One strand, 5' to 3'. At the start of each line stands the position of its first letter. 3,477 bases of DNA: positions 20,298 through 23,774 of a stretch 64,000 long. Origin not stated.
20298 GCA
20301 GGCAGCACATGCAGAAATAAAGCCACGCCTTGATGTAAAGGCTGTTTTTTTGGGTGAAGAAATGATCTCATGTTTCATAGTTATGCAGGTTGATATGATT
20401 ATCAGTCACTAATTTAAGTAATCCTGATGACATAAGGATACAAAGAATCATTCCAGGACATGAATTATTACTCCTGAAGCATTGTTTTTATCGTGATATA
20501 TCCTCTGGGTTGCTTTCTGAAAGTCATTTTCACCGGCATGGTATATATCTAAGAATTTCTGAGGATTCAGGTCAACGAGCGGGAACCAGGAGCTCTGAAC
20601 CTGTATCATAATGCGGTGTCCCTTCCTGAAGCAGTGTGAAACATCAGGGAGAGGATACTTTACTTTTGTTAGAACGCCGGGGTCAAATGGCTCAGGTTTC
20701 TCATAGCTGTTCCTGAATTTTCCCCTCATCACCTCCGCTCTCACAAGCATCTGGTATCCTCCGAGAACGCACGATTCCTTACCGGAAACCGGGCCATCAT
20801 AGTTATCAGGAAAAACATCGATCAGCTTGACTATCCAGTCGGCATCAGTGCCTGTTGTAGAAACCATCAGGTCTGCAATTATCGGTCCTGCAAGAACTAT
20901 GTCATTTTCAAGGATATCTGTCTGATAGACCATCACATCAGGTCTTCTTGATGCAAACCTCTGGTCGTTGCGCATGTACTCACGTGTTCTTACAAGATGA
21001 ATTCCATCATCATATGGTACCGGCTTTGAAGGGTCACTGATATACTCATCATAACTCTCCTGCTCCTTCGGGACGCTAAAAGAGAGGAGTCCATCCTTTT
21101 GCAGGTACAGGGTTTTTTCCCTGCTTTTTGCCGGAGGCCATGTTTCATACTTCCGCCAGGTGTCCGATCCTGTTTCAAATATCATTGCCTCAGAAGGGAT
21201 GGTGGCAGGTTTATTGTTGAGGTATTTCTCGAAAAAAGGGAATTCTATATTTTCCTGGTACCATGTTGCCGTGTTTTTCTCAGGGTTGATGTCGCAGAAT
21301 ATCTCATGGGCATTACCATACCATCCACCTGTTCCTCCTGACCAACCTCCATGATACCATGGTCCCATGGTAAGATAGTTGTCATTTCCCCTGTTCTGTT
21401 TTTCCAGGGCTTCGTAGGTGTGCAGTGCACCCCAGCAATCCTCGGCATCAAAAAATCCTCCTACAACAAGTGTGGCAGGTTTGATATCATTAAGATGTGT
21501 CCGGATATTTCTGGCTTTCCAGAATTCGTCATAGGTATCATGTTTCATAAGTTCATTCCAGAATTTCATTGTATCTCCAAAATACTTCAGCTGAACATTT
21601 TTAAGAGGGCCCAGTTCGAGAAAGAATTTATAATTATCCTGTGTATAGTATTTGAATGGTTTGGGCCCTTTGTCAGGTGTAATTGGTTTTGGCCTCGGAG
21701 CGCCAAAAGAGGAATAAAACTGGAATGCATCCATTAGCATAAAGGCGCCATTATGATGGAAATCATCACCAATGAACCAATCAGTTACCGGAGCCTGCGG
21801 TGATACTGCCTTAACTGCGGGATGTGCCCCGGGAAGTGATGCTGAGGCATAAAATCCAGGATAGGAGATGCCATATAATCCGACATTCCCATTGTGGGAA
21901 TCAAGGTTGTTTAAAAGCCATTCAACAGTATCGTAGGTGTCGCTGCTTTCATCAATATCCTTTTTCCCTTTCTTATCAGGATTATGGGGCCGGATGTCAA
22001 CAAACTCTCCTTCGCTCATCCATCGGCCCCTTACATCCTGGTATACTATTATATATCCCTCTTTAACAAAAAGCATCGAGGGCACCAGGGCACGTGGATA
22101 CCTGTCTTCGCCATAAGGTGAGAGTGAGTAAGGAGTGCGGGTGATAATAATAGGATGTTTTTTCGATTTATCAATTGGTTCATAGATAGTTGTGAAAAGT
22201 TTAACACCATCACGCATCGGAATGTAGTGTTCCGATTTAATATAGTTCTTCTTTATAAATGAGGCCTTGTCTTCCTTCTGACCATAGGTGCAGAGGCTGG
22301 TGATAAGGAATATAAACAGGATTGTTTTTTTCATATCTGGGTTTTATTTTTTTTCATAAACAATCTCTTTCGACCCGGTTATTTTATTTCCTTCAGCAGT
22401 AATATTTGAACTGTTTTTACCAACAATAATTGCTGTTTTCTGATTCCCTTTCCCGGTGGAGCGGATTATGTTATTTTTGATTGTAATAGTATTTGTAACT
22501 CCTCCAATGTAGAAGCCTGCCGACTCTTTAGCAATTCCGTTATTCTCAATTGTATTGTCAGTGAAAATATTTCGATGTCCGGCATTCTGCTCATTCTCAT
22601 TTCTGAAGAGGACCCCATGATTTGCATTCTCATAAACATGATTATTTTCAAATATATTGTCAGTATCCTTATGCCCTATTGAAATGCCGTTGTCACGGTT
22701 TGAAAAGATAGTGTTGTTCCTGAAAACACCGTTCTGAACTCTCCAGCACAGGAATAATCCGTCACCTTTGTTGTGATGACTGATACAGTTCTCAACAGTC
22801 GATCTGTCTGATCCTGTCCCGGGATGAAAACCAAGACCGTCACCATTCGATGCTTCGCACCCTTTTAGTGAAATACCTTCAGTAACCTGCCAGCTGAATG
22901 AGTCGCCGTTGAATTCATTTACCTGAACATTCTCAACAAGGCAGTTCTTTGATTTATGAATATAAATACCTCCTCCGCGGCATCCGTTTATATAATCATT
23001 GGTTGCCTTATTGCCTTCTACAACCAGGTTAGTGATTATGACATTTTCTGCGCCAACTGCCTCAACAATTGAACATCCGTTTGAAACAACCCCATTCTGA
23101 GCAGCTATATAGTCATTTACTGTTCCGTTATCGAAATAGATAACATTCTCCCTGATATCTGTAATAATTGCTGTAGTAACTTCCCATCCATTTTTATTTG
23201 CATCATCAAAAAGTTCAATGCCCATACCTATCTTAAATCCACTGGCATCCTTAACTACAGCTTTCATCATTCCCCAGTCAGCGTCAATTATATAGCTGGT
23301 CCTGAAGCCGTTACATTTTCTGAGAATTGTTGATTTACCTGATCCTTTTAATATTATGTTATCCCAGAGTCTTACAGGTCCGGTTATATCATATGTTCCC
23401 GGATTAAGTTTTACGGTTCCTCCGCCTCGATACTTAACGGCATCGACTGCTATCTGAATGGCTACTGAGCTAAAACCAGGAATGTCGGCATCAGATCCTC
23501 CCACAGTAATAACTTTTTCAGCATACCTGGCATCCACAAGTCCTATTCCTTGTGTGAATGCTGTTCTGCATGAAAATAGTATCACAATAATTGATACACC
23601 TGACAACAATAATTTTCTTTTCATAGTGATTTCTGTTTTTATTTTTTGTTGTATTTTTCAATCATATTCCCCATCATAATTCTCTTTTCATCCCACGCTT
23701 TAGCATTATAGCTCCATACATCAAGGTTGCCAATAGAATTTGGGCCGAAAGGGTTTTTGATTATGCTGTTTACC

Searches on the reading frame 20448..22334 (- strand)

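Call 40: search_protein_families(library=pfam, proteins=[window:20448-22334:-], max_evalue=0.0001)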
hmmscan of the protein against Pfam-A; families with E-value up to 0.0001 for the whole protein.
window:20448-22334:- (628 aa): 3 families
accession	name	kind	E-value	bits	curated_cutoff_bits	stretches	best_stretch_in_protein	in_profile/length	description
PF02129.25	Peptidase_S15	-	3.1e-54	184.8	23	1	42-329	1-261/262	X-Pro dipeptidyl-peptidase (S15 family)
PF08530.16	PepX_C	-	3.3e-25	89.7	22.5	1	388-622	15-216/217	X-Pro dipeptidyl-peptidase C-terminal non-catalytic domain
PF00326.27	Peptidase_S9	-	2.7e-07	30.7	22.6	1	88-188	9-103/213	Prolyl oligopeptidase family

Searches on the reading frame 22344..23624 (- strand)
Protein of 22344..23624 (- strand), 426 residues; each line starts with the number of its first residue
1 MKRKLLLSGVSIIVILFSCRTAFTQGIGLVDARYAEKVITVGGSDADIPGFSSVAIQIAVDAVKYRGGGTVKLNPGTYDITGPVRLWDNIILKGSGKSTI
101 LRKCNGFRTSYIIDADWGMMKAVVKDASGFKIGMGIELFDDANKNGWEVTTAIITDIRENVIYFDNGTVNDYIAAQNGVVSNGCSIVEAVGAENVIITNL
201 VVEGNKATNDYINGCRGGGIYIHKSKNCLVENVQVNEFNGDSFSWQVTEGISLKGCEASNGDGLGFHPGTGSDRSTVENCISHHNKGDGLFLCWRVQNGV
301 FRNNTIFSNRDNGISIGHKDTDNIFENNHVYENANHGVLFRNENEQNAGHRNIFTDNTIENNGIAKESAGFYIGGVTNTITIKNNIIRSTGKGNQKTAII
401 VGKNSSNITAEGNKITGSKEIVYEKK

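Call 40: search_protein_families(library=pfam, proteins=[window:22344-23624:-], max_evalue=0.0001)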
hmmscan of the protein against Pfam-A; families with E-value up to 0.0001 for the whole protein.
window:22344-23624:- (426 aa): 2 families
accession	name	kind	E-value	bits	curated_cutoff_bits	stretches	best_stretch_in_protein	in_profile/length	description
PF13229.12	Beta_helix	-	2.2e-19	70.1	25.9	2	206-345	12-149/158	Right handed beta helix region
PF05048.19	NosD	-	9.9e-09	35.4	23.6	1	205-386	8-168/212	Periplasmic copper-binding protein (NosD)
